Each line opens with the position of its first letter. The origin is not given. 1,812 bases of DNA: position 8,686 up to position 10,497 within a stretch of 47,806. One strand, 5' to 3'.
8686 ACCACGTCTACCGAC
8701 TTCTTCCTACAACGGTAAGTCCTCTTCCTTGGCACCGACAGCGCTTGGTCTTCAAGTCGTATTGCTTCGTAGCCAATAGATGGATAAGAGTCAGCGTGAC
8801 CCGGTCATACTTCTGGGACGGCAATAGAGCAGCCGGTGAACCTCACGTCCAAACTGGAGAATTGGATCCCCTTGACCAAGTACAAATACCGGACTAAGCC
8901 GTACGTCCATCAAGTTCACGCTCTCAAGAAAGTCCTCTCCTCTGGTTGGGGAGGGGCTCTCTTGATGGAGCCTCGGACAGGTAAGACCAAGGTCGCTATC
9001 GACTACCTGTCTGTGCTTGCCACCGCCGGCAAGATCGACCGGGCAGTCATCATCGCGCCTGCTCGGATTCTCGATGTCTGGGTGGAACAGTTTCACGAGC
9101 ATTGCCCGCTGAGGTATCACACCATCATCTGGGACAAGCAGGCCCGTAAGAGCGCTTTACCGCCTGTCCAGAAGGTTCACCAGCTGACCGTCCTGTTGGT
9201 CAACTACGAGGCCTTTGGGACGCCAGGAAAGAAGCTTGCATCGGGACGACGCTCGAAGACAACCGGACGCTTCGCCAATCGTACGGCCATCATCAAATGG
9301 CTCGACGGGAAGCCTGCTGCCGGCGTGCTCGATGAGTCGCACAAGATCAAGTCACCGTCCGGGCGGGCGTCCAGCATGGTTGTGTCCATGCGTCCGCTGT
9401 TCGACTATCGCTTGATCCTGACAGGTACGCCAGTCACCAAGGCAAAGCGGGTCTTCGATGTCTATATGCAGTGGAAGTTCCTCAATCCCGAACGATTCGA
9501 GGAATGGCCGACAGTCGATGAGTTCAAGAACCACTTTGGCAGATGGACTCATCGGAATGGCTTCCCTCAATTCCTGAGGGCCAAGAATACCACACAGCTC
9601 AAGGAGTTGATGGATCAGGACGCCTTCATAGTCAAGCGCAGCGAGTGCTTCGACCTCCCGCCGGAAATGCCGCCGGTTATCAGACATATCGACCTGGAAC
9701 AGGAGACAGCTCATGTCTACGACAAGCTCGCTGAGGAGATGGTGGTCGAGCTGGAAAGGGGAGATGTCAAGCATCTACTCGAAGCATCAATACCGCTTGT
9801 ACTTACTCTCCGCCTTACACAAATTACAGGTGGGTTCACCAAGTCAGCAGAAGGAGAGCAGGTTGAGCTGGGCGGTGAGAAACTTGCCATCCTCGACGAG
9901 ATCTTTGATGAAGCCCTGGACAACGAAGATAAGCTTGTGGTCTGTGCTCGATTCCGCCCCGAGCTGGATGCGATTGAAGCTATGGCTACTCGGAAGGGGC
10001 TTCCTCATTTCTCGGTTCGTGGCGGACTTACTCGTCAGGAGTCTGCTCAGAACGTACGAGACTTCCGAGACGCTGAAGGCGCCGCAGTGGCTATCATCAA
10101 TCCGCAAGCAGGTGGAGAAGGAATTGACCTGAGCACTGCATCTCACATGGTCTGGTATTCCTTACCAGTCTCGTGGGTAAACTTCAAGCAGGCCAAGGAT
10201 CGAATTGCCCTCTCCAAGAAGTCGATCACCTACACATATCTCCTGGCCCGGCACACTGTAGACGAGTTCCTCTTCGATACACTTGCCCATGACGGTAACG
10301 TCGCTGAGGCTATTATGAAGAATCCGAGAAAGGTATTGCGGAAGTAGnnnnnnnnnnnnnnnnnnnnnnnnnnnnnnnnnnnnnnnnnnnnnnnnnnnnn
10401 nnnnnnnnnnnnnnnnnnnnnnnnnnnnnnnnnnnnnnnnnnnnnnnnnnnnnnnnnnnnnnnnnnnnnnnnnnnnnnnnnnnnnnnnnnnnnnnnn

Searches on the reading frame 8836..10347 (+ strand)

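Call 6: search_protein_families(library=pfam, proteins=[window:8836-10347:+], max_evalue=0.01)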
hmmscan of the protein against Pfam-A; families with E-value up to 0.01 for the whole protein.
window:8836-10347:+ (503 aa): 3 families
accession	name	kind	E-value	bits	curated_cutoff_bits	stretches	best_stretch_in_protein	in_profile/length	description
PF00176.29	SNF2-rel_dom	-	1.3e-19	70.9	24.9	1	37-327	17-281/290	SNF2-related domain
PF00271.37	Helicase_C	-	8.5e-11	42.5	23.5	1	349-457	2-106/110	Helicase conserved C-terminal domain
PF04851.21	ResIII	-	0.00063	20.1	22.5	1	22-199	4-162/164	Type III restriction enzyme, res subunit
